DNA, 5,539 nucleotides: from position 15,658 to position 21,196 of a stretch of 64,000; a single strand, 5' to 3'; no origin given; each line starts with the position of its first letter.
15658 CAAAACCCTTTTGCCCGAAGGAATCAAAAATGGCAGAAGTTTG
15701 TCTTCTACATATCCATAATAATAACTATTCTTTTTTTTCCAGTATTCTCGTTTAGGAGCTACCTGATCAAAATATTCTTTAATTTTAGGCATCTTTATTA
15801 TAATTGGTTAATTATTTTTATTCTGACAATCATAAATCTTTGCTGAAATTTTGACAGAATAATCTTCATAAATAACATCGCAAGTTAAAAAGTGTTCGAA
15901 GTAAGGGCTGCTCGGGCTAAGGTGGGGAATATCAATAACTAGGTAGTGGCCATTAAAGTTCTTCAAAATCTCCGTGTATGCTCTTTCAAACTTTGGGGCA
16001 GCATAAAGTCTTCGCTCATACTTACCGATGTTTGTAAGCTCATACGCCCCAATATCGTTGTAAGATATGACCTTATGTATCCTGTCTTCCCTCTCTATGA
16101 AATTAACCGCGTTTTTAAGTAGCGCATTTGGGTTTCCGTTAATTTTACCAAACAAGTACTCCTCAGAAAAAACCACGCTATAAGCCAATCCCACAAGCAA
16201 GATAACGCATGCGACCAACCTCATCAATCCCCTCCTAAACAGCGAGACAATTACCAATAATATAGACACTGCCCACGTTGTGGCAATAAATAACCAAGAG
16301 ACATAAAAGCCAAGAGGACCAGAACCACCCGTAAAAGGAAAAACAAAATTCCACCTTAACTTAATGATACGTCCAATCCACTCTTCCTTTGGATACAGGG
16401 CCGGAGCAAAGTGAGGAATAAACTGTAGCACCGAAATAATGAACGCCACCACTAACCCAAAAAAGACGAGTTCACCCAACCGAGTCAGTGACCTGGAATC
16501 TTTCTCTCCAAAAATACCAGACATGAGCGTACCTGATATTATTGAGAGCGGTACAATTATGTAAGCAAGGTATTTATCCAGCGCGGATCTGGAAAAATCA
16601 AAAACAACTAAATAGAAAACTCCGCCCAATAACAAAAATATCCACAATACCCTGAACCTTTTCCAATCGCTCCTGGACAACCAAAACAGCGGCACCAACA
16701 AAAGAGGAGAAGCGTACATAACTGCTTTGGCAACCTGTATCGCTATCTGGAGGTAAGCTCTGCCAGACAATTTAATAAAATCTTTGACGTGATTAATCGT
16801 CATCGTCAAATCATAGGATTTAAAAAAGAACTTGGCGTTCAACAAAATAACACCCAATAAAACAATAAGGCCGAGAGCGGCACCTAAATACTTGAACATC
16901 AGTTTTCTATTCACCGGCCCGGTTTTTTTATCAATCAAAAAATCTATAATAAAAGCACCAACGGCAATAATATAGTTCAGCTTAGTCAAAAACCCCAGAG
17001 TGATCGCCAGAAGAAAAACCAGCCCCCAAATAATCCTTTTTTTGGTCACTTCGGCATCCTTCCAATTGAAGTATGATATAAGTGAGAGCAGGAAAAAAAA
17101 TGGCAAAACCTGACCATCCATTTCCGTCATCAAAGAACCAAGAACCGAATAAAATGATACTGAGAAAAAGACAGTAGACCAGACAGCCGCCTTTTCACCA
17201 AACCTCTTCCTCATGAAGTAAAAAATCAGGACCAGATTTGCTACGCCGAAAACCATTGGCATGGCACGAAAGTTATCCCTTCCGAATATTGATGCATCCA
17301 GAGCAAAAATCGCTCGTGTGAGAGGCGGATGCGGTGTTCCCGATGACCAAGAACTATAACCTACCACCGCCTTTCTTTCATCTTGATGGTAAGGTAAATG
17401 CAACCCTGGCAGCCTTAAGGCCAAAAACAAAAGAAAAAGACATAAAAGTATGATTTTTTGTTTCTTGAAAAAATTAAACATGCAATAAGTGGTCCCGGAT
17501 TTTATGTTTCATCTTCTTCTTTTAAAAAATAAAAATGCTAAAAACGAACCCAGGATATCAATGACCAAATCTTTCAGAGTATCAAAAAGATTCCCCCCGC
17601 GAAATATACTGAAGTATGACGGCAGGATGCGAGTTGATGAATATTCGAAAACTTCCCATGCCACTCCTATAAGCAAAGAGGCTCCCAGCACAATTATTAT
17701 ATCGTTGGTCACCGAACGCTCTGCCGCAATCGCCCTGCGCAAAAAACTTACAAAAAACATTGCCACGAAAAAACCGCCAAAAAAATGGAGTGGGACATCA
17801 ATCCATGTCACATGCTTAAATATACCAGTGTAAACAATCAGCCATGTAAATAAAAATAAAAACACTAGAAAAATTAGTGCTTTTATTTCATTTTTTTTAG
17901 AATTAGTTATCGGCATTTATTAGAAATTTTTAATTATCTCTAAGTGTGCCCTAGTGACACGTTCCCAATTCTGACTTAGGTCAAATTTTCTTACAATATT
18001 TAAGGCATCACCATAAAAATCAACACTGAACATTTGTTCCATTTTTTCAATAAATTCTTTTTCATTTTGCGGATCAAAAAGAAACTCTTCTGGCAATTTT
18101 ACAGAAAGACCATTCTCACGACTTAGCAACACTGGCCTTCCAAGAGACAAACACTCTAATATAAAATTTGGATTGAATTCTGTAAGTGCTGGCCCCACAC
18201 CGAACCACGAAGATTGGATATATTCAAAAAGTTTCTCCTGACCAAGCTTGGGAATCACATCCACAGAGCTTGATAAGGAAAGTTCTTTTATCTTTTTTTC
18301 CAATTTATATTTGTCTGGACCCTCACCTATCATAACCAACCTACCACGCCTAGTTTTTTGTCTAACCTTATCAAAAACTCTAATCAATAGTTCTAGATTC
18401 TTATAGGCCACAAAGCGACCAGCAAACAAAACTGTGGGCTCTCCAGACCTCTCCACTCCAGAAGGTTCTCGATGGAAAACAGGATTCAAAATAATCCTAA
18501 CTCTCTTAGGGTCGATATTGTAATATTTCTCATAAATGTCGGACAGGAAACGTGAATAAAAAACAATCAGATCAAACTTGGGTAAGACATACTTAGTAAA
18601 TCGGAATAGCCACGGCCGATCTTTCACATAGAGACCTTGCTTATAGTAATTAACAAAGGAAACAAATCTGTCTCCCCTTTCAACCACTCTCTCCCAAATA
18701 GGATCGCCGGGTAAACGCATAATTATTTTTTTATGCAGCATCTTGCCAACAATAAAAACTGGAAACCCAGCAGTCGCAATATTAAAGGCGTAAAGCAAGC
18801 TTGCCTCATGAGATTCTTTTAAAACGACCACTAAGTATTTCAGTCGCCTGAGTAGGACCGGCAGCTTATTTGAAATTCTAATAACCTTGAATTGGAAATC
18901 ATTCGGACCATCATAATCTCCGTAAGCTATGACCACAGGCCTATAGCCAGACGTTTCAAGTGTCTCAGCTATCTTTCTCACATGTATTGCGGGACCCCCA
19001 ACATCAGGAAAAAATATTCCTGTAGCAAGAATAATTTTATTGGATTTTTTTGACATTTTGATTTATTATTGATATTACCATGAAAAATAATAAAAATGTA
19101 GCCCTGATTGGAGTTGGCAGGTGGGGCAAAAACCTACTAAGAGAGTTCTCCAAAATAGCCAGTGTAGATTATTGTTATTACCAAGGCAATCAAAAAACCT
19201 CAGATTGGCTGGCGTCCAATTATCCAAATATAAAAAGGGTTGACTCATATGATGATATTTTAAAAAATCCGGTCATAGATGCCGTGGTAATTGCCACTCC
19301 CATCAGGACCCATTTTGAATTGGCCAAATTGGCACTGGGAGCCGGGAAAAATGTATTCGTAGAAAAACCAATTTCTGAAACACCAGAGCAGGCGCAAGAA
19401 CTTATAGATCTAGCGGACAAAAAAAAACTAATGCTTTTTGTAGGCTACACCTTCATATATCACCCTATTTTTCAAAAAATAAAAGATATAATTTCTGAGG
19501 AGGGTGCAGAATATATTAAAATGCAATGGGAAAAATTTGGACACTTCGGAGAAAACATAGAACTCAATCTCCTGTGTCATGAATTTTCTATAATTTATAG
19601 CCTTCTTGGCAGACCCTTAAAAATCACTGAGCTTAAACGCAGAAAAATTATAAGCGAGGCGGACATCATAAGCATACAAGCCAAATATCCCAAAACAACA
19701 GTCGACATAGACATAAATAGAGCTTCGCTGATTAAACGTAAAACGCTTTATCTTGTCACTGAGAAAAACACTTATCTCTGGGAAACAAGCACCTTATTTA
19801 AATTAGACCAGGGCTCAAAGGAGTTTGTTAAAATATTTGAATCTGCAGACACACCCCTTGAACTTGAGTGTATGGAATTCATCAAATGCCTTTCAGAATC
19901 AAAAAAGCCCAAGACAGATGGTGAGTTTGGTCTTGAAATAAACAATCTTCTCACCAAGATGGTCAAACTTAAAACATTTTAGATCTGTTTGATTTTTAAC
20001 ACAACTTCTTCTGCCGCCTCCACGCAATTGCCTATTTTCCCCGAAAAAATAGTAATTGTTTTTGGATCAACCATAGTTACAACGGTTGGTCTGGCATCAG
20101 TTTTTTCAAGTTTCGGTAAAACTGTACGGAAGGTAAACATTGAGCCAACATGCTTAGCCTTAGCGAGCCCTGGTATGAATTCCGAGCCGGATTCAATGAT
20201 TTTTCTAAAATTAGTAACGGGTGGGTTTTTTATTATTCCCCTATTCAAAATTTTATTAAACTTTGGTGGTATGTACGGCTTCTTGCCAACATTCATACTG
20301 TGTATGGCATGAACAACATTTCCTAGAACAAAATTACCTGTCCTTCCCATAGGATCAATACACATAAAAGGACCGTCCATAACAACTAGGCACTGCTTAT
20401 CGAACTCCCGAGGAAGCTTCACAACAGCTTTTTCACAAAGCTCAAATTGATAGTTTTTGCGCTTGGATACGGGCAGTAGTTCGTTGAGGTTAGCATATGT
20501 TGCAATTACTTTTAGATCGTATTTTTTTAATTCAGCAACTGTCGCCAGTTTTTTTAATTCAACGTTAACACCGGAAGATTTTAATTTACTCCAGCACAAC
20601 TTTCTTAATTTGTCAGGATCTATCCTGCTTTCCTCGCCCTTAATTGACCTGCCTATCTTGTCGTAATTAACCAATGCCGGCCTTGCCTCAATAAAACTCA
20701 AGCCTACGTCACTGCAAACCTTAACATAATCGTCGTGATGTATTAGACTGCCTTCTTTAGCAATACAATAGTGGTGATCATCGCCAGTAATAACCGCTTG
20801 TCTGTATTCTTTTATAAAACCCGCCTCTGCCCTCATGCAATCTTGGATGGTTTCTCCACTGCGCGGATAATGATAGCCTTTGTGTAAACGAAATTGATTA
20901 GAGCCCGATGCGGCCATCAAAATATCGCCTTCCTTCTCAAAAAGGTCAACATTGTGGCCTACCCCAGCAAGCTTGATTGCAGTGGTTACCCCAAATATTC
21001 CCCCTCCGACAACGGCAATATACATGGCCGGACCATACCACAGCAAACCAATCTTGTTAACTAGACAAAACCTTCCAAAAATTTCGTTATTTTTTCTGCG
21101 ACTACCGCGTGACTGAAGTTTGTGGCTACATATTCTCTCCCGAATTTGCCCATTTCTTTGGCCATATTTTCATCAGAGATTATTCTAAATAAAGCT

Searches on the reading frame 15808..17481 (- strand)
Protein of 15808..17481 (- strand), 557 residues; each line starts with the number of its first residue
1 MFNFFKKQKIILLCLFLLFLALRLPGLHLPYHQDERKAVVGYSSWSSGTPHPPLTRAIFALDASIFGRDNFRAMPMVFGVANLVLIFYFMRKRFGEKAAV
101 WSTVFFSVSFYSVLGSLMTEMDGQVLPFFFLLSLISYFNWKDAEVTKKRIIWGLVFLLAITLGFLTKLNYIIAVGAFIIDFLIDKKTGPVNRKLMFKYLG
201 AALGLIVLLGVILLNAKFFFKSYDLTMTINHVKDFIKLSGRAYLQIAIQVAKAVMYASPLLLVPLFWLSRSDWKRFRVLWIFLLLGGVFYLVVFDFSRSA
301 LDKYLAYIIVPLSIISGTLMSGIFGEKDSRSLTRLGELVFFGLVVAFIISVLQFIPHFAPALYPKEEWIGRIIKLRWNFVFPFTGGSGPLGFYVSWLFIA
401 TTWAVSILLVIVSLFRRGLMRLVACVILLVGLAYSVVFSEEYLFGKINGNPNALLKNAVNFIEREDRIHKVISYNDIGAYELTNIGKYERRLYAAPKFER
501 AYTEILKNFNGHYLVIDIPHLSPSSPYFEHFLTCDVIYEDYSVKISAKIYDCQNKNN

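Call 23: search_protein_families(library=pfam, proteins=[window:15808-17481:-], max_evalue=0.00001)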
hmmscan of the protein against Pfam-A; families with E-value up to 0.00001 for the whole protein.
window:15808-17481:- (557 aa): 1 family
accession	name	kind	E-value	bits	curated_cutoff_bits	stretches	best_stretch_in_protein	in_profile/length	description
PF13231.12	PMT_2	-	4.2e-14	53.5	26.1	1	51-211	2-157/160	Dolichyl-phosphate-mannose-protein mannosyltransferase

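Call 57: search_protein_families(library=ncbifam, proteins=[window:15808-17481:-], max_evalue=0.001)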
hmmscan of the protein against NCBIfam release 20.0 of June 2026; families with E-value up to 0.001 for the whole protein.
window:15808-17481:- (557 aa): 1 family
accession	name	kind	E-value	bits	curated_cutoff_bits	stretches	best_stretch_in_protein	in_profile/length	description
NF009784.2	PRK13279.1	equivalog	6.9e-06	24.9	567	1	59-380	69-393/539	lipid IV(A) 4-amino-4-deoxy-L-arabinosyltransferase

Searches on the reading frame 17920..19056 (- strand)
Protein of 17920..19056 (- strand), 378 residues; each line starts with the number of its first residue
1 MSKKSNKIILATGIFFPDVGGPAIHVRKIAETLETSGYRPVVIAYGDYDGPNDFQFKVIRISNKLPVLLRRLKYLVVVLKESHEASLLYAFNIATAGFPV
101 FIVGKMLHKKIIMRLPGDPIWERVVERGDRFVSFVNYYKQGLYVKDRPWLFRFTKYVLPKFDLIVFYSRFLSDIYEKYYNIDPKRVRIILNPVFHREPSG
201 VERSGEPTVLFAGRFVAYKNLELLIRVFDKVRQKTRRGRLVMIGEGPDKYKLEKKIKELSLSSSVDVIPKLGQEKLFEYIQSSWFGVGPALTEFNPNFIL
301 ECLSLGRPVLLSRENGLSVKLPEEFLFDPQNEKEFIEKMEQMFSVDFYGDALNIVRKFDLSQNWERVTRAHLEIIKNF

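Call 23: search_protein_families(library=pfam, proteins=[window:17920-19056:-], max_evalue=0.00001)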
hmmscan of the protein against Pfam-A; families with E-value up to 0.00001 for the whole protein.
window:17920-19056:- (378 aa): 4 families
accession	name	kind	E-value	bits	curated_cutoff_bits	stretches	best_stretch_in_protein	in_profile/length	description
PF00534.26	Glycos_transf_1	-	3.7e-20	72.6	26.4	1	202-343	11-156/172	Glycosyl transferases group 1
PF13692.12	Glyco_trans_1_4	-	2.3e-18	67.3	27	1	206-343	1-140/142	Glycosyl transferases group 1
PF13439.12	Glyco_transf_4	-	1.5e-09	38.6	28.5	1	19-193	1-166/170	Glycosyltransferase Family 4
PF20706.3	GT4-conflict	-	1.8e-07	30.9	26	1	187-340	178-337/385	Family 4 Glycosyltransferase in conflict systems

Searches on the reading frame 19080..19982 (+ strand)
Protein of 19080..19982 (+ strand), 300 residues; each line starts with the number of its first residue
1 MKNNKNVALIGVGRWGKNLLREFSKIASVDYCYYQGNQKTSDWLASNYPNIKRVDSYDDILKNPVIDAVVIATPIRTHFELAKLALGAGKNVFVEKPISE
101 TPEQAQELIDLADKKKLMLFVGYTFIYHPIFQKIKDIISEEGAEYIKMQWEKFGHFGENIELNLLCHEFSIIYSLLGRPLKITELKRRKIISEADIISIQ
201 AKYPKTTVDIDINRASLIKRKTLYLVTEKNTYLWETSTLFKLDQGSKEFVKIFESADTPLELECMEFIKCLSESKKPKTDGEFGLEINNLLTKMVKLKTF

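Call 23: search_protein_families(library=pfam, proteins=[window:19080-19982:+], max_evalue=0.00001)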
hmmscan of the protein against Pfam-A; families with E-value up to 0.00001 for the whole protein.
window:19080-19982:+ (300 aa): 1 family
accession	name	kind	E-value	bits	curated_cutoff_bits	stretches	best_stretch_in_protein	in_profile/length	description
PF01408.29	GFO_IDH_MocA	-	7.2e-24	85.2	24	1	6-123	2-120/120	Oxidoreductase family, NAD-binding Rossmann fold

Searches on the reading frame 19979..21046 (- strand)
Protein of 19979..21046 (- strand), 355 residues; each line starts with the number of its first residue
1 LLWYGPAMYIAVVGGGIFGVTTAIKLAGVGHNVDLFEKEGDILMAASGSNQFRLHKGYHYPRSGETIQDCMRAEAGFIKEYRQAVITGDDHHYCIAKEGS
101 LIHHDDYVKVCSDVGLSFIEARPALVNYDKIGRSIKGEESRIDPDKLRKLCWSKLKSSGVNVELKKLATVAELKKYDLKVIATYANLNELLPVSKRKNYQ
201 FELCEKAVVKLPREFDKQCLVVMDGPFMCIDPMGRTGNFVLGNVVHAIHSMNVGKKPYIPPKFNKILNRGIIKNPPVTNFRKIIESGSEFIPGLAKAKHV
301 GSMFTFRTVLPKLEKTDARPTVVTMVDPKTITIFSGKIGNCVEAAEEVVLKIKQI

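Call 23: search_protein_families(library=pfam, proteins=[window:19979-21046:-], max_evalue=0.00001)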
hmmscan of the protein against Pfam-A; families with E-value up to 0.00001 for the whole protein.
window:19979-21046:- (355 aa): 2 families
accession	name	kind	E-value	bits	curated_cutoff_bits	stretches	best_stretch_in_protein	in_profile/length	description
PF01266.30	DAO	-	1.8e-10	41.3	27.9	1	10-103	2-92/353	FAD dependent oxidoreductase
PF13450.12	NAD_binding_8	-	4.9e-06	27.2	21.9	0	12-56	1-47/68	NAD(P)-binding Rossmann-like domain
